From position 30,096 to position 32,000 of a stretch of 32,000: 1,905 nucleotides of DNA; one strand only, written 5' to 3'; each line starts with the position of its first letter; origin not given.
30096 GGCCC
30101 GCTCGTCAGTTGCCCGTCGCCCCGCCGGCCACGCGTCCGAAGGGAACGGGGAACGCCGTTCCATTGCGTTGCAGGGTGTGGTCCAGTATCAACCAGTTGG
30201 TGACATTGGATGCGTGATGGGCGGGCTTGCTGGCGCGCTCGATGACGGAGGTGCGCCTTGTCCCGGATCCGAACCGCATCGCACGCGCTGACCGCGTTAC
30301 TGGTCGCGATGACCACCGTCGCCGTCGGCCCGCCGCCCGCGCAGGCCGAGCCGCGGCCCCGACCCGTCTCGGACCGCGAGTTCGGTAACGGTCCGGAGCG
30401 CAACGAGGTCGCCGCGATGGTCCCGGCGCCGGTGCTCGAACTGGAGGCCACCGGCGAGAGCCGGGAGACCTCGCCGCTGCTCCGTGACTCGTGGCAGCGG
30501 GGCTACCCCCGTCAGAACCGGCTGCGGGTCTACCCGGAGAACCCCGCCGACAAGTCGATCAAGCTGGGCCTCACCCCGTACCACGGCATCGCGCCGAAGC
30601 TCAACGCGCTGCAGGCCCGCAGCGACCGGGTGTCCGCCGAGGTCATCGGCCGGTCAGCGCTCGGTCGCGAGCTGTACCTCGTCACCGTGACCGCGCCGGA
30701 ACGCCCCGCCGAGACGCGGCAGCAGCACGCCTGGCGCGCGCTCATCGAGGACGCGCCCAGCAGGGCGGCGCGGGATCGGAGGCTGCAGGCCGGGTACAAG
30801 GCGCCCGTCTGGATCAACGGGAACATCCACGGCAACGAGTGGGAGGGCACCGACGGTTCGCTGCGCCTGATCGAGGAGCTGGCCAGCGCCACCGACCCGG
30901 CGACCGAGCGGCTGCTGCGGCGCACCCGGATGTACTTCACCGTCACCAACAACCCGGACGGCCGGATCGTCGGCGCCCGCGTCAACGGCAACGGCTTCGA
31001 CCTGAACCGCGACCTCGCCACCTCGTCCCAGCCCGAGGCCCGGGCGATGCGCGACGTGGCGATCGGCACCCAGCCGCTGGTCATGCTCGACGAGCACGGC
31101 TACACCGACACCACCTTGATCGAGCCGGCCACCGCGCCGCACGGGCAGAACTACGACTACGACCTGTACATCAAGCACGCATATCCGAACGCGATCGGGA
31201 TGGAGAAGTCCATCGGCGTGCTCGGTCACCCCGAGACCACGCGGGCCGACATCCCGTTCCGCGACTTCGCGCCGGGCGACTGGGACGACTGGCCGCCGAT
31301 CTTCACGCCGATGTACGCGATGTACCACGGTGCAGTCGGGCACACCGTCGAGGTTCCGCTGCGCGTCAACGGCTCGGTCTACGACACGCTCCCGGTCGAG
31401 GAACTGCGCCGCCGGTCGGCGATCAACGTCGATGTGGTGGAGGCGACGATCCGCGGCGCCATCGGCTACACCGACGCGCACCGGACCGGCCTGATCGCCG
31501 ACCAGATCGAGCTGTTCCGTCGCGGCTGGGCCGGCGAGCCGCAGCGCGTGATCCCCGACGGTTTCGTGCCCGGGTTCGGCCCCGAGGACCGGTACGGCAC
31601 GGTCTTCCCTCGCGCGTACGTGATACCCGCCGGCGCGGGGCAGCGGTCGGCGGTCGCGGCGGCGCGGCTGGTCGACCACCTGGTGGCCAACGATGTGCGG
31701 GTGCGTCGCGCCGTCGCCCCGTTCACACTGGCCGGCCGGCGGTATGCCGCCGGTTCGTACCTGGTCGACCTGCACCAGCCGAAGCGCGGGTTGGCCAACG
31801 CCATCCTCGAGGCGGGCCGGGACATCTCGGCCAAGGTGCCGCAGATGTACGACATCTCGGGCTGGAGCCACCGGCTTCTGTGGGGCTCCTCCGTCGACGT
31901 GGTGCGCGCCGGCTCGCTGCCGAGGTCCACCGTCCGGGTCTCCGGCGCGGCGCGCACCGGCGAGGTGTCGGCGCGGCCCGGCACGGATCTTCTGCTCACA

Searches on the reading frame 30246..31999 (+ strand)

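Call 10: search_protein_families(library=pfam, proteins=[window:30246-31999:+], max_evalue=0.001)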
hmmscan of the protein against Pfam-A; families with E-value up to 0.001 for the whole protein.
window:30246-31999:+ (584 aa): 1 family
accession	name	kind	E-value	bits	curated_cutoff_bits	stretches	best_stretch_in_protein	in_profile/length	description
PF00246.29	Peptidase_M14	-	2.4e-23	83.6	21.6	1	120-295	6-193/286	Zinc carboxypeptidase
